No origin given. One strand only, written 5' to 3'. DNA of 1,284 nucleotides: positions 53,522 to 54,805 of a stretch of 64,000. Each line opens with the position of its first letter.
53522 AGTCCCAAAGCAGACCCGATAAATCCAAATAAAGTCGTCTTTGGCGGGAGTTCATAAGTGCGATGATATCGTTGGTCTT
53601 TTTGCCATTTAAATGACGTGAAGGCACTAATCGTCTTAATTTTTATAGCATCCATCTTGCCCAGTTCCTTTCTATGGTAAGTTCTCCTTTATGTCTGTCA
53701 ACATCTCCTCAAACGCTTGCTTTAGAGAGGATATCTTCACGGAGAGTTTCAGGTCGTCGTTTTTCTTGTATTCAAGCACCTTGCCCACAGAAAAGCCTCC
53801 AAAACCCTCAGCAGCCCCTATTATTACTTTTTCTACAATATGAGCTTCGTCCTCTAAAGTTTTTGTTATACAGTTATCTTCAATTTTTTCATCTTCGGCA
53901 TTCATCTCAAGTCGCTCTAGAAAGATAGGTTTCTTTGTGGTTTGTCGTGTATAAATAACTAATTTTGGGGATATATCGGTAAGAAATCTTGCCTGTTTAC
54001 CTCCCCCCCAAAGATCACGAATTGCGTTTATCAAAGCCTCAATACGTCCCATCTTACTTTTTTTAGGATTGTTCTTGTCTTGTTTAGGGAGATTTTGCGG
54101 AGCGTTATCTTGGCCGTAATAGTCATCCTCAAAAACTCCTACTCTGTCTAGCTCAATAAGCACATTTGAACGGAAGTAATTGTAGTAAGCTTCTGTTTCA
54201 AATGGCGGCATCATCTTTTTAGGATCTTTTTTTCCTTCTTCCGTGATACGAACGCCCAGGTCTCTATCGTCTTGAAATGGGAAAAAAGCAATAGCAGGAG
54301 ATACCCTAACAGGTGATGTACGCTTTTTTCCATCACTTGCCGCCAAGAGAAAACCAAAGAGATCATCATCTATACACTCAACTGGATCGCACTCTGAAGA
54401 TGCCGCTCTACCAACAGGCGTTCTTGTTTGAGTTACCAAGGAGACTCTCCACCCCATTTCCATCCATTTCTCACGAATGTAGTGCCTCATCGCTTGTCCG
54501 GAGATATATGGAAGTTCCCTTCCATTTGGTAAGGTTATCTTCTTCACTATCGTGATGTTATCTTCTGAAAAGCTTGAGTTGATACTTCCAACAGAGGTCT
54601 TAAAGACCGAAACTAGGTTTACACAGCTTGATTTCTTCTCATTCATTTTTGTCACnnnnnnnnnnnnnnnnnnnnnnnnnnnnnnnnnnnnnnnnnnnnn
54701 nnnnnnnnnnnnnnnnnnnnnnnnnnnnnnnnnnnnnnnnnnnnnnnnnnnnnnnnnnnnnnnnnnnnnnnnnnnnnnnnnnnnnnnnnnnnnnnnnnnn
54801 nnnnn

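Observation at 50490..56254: The effector-complex block (cas8 to cas3) appears much more AT-rich than the flanking cas6, TA, Fic and adaptation genes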

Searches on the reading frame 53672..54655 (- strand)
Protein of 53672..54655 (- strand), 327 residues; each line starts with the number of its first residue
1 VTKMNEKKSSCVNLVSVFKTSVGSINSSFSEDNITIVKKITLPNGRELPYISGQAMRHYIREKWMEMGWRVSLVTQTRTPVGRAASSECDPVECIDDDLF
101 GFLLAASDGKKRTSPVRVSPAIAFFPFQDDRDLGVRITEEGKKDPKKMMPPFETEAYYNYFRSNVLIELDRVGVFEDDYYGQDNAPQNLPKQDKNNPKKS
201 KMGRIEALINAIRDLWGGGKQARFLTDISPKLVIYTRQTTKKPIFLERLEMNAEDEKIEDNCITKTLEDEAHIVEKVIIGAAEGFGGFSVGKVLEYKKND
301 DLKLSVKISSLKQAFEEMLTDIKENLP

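Call 8: search_protein_families(library=pfam, proteins=[window:53672-54655:-], max_evalue=0.01)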
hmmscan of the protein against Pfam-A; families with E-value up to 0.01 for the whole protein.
window:53672-54655:- (327 aa): 1 family
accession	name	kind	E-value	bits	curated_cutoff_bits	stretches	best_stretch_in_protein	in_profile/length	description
PF01905.21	DevR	-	3.4e-16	59.6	23.8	1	22-247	9-258/270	CRISPR-associated negative auto-regulator DevR/Csa2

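Call 9: search_protein_families(library=ncbifam, proteins=[window:53672-54655:-], max_evalue=0.01)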
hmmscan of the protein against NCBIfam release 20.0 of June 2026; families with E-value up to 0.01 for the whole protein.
window:53672-54655:- (327 aa): 3 families
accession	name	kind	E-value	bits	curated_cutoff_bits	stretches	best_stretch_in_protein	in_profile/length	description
TIGR02585.1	cas_Cst2_DevR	exception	1.9e-54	184.9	72.75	1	24-297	9-299/321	type I-B CRISPR-associated protein Cas7/Cst2/DevR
TIGR01875.1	cas_MJ0381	subfamily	6.6e-43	146.5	67.3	1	13-245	2-239/240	DevR family CRISPR-associated autoregulator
TIGR02583.1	DevR_archaea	exception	1.6e-06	27.6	212.6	1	93-225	111-245/284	type I-A CRISPR-associated protein Cas7/Csa2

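Call 11: find_encoding_contigs(protein=window:53672-54655:-, flank=10000, max_places=8)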
Protein window:53672-54655:- (327 aa): no gene with exactly this product is on record in the collection.

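Call 12: find_homologous_proteins(query=window:53672-54655:-, max_evalue=1e-10)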
Query window:53672-54655:- (327 aa): 887 proteins with E <= 1e-10 among 2791 candidates; the best 120 are listed.
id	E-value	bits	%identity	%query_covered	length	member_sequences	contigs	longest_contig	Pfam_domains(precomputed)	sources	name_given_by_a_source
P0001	1.8e-214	729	100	99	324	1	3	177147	PF01905.22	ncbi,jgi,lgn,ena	-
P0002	1.4e-183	627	86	99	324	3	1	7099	PF01905.22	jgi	-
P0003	2.5e-171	587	79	99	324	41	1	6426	PF01905.22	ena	-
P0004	9.1e-171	585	79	99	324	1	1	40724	PF01905.22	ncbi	ncbi:MAG: type I-B CRISPR-associated protein Cas7/Cst2/DevR [Methanobacteriota archaeon]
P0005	1.6e-168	578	79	99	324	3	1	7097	PF01905.22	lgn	-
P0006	1.3e-153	529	72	99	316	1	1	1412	PF01905.22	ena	-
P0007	6.0e-150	517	72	99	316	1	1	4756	PF01905.22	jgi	jgi:CRISPR-associated regulatory protein, DevR family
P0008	4.4e-147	507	71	99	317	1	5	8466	PF01905.22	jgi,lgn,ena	-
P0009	2.3e-145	502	71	99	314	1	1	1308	PF01905.22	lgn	-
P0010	2.6e-144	498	71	99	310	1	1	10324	PF01905.22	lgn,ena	-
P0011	4.6e-144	497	71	99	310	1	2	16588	PF01905.22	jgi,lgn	-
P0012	2.5e-128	446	64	98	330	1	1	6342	PF01905.22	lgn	-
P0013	2.0e-124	433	60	99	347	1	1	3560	PF01905.22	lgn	-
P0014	8.2e-122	424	63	97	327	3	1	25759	PF01905.22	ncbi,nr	ncbi:type I-B CRISPR-associated protein Cas7/Cst2/DevR [Dehalococcoidia bacterium]|nr:type I-B CRISP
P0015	4.8e-121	422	59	100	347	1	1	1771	PF01905.22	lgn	-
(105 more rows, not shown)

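Call 13: find_encoding_contigs(protein=P0001, flank=10000, max_places=4)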
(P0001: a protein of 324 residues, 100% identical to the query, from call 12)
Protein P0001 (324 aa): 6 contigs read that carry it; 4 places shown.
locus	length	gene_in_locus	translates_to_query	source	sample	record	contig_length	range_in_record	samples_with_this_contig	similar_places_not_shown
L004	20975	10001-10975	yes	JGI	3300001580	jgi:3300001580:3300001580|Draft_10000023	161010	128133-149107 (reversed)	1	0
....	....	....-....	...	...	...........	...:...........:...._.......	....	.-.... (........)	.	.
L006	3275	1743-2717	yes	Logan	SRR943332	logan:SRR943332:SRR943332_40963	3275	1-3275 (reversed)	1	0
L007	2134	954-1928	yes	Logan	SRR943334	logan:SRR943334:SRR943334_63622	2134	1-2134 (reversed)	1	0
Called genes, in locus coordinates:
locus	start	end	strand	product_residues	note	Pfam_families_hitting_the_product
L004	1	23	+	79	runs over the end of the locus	PF01106:NifU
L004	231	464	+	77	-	PF13192:Thioredoxin_3 (weak), PF00462:Glutaredoxin, PF13417:GST_N_3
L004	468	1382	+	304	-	PF00890:FAD_binding_2 (faint), PF01134:GIDA (weak), PF01266:DAO (faint), PF01946:Thi4 (weak), PF07992:Pyr_redox_2, PF12831:FAD_oxidored (weak), PF13738:Pyr_redox_3, PF00070:Pyr_redox, +2 more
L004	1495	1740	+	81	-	PF01206:TusA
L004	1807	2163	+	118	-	PF02635:DsrE, PF13686:DrsE_2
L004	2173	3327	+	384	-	PF00266:Aminotran_5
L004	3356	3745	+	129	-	PF01592:NifU_N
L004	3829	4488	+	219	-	PF08534:Redoxin, PF00578:AhpC-TSA, PF10417:1-cysPrx_C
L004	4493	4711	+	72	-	-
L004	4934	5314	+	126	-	PF06397:Desulfoferrod_N, PF01880:Desulfoferrodox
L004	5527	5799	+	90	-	PF27424:AF0891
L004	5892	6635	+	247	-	PF21350:Cas6_I-A, PF01881:Cas_Cas6_C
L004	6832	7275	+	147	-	PF01909:NTP_transf_2, PF18765:Polbeta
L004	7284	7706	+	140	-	PF01934:HepT-like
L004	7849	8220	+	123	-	PF05168:HEPN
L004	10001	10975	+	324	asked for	PF01905:DevR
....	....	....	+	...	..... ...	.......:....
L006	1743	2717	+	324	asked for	PF01905:DevR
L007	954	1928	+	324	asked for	PF01905:DevR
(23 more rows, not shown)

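Call 14: find_encoding_contigs(protein=P0004, flank=10000, max_places=3)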
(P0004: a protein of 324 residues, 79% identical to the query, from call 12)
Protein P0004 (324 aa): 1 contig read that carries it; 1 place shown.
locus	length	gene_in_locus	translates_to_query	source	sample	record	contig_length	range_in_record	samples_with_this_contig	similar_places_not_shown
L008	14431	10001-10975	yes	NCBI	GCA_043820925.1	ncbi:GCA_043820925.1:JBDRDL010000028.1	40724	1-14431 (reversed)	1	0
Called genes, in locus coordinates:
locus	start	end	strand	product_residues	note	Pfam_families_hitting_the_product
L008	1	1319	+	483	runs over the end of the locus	PF00361:Proton_antipo_M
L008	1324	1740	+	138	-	-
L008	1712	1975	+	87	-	-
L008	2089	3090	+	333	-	PF02661:Fic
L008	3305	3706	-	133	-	PF28505:DUF1699_N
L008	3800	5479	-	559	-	PF04409:DUF530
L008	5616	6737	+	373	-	PF21686:LigD_Prim-Pol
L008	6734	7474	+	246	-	PF01881:Cas_Cas6_C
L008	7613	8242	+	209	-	PF00708:Acylphosphatase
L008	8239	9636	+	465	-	-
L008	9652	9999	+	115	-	-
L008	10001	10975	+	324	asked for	PF01905:DevR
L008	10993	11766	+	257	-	PF09704:Cas_Cas5d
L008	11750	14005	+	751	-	PF18019:Cas3_HD, PF00270:DEAD, PF00271:Helicase_C (faint), PF22590:Cas3-like_C_2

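Call 24: find_related_loci(query=A1, collection=metagenome_contigs, flank=10000)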
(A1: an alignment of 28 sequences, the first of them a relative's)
Query A1 (324 aa) in metagenome_contigs; peptide patterns used: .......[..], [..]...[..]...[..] (x = any residue, [..] = any of these).
572 stretches matched a pattern; 320 encode a relative of the query (tblastn E <= 1e-3); the best 80 are kept; 80 distinct loci.
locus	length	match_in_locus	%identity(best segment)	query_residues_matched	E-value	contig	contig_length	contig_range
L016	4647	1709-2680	86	1-324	0e+0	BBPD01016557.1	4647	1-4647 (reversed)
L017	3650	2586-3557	79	1-324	0e+0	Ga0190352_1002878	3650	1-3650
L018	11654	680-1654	78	1-324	9e-177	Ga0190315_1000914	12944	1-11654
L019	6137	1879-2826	71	1-323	1e-155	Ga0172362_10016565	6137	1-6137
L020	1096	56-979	58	6-319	2e-134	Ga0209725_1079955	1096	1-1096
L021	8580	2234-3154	57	6-318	8e-121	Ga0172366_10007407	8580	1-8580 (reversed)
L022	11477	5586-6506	57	6-318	8e-121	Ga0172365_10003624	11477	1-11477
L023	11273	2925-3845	57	6-318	5e-120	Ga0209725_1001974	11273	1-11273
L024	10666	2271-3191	57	6-318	5e-120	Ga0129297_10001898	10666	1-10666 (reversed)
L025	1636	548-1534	56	6-318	3e-128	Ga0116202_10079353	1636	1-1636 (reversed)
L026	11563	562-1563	55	6-320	7e-118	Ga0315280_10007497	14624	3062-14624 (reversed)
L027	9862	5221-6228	53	1-318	2e-117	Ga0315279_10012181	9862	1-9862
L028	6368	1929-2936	53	1-318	2e-117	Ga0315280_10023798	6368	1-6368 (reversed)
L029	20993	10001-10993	53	6-318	2e-113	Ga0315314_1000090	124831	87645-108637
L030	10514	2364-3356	53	6-318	1e-113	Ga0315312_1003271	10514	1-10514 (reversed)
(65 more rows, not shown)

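Call 27: find_encoding_contigs(protein=P0122, flank=10000, max_places=6)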
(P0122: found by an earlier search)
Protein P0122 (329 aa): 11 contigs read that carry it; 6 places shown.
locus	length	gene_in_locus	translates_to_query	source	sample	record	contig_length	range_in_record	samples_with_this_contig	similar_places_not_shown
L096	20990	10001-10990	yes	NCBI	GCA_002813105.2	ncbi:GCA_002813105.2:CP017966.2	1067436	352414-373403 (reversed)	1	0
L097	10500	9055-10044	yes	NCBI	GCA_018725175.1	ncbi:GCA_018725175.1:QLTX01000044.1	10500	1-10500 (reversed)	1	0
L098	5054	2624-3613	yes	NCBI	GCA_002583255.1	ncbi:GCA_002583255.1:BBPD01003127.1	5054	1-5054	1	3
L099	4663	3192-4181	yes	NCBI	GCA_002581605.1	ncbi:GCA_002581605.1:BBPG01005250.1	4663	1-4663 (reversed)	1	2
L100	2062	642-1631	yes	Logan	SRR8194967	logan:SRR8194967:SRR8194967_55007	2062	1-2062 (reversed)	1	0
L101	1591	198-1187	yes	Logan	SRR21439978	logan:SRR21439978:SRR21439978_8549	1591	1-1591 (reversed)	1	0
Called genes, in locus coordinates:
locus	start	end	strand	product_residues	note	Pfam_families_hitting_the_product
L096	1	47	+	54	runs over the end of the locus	-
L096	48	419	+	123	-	-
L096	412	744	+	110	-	-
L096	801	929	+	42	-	-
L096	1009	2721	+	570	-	-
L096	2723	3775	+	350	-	PF01905:DevR (faint)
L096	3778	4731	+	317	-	PF09704:Cas_Cas5d (faint)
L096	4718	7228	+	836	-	PF04851:ResIII, PF00270:DEAD, PF22590:Cas3-like_C_2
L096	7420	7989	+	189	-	PF01909:NTP_transf_2, PF18765:Polbeta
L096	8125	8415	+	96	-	-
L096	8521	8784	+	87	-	PF04014:MazE_antitoxin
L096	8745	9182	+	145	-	PF01850:PIN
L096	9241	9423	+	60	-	-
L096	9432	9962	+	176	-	PF01930:Cas_Cas4, PF12705:PDDEXK_1 (weak)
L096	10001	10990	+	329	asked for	PF01867:Cas_Cas1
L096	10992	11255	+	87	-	PF09827:CRISPR_Cas2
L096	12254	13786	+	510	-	PF00199:Catalase, PF06628:Catalase-rel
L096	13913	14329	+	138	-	PF00210:Ferritin, PF02915:Rubrerythrin, PF03232:COQ7 (faint)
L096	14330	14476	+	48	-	PF06397:Desulfoferrod_N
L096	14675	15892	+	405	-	PF00753:Lactamase_B (weak), PF19583:ODP, PF00258:Flavodoxin_1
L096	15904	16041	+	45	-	PF00301:Rubredoxin, PF21349:RUBY_RBDX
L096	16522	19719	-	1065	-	PF25596:CPSase_L_D1, PF02786:CPSase_L_D2, PF07478:Dala_Dala_lig_C, PF02787:CPSase_L_D3, PF25596:CPSase_L_D1, PF02786:CPSase_L_D2, PF02222:ATP-grasp, PF07478:Dala_Dala_lig_C, +6 more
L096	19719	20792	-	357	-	PF00988:CPSase_sm_chain, PF00117:GATase, PF07722:Peptidase_C26 (weak)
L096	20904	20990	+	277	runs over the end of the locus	PF01416:PseudoU_synth_1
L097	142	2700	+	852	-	-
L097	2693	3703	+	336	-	PF18320:Csc2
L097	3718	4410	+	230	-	PF26241:Cas_Csc1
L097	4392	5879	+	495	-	PF00270:DEAD, PF04851:ResIII, PF22590:Cas3-like_C_2 (weak)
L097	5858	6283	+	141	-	-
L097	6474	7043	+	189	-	PF01909:NTP_transf_2, PF18765:Polbeta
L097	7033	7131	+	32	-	-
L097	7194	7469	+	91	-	-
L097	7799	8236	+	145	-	PF01850:PIN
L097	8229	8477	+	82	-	-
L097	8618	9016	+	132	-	PF01930:Cas_Cas4, PF12705:PDDEXK_1 (weak)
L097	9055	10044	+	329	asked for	PF01867:Cas_Cas1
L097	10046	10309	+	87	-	PF09827:CRISPR_Cas2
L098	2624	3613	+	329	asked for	PF01867:Cas_Cas1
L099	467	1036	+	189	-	PF01909:NTP_transf_2, PF18765:Polbeta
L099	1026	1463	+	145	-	PF05168:HEPN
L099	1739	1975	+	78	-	PF04014:MazE_antitoxin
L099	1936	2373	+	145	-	PF01850:PIN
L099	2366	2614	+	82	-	-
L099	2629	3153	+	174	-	PF01930:Cas_Cas4, PF12705:PDDEXK_1 (weak)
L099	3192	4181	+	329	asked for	PF01867:Cas_Cas1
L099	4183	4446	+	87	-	PF09827:CRISPR_Cas2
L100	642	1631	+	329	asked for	PF01867:Cas_Cas1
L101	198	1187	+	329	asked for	PF01867:Cas_Cas1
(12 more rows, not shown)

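Call 28: find_encoding_contigs(protein=P0123, flank=10000, max_places=4)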
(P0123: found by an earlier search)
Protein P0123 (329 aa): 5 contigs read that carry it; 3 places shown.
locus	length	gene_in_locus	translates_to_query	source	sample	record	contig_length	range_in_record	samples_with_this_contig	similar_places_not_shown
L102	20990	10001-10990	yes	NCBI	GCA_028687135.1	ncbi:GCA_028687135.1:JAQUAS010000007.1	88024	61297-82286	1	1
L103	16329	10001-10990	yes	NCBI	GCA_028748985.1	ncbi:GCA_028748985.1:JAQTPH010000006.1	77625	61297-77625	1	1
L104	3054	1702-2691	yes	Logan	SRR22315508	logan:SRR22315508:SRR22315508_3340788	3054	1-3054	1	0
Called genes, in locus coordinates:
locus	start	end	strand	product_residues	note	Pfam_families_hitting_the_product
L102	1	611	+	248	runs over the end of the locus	PF21350:Cas6_I-A, PF01881:Cas_Cas6_C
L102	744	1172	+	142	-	PF01909:NTP_transf_2, PF18765:Polbeta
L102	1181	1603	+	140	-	PF01934:HepT-like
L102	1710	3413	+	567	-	-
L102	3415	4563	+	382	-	-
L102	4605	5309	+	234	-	-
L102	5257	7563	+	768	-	PF01966:HD (weak), PF18019:Cas3_HD, PF00270:DEAD, PF00271:Helicase_C (weak), PF22590:Cas3-like_C_2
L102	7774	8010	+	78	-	PF04014:MazE_antitoxin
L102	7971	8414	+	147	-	PF01850:PIN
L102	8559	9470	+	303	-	PF02661:Fic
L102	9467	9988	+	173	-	PF01930:Cas_Cas4, PF12705:PDDEXK_1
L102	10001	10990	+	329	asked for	PF01867:Cas_Cas1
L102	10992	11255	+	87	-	PF09827:CRISPR_Cas2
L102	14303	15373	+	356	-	PF00988:CPSase_sm_chain, PF00117:GATase, PF07722:Peptidase_C26 (faint)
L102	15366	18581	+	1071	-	PF25596:CPSase_L_D1, PF02786:CPSase_L_D2, PF02787:CPSase_L_D3, PF25596:CPSase_L_D1, PF02222:ATP-grasp, PF02786:CPSase_L_D2, PF07478:Dala_Dala_lig_C (weak), PF02142:MGS, +3 more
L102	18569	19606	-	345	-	PF01259:SAICAR_synt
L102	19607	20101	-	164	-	PF00731:AIRC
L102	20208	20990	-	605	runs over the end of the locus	PF00501:AMP-binding, PF13193:AMP-binding_C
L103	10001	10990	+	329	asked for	PF01867:Cas_Cas1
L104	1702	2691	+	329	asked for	PF01867:Cas_Cas1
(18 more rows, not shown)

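Call 35: find_encoding_contigs(protein=P0002, flank=10000, max_places=4)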
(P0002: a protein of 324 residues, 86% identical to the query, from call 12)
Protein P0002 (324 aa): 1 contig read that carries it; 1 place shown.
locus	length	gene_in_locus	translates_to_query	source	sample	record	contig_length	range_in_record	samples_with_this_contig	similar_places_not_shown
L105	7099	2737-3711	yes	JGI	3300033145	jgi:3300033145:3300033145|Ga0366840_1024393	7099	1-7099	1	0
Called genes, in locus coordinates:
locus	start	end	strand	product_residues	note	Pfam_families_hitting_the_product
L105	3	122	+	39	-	?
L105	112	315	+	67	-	-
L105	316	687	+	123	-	-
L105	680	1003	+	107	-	-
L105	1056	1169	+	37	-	-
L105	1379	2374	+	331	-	-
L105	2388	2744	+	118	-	-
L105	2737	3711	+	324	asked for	PF01905:DevR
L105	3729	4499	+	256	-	PF09704:Cas_Cas5d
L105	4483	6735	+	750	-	PF18019:Cas3_HD, PF04851:ResIII (faint), PF00270:DEAD, PF00271:Helicase_C (weak), PF22590:Cas3-like_C_2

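Call 36: find_encoding_contigs(protein=P0144, flank=10000, max_places=4)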
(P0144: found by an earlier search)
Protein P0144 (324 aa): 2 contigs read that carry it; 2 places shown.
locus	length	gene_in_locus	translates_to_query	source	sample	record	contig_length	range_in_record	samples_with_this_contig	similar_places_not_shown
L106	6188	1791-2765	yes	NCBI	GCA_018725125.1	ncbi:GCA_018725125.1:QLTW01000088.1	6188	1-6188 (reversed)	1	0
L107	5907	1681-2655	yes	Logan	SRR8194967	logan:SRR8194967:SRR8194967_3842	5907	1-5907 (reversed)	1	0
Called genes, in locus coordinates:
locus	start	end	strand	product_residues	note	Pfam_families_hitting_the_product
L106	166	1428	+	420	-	-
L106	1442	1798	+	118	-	-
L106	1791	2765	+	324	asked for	PF01905:DevR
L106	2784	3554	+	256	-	PF09704:Cas_Cas5d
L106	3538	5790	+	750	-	PF18019:Cas3_HD, PF00270:DEAD, PF00271:Helicase_C (weak), PF22590:Cas3-like_C_2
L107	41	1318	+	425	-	-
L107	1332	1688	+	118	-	-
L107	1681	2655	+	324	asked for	PF01905:DevR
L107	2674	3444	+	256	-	PF09704:Cas_Cas5d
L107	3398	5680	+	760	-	PF18019:Cas3_HD, PF00270:DEAD, PF00271:Helicase_C (weak), PF22590:Cas3-like_C_2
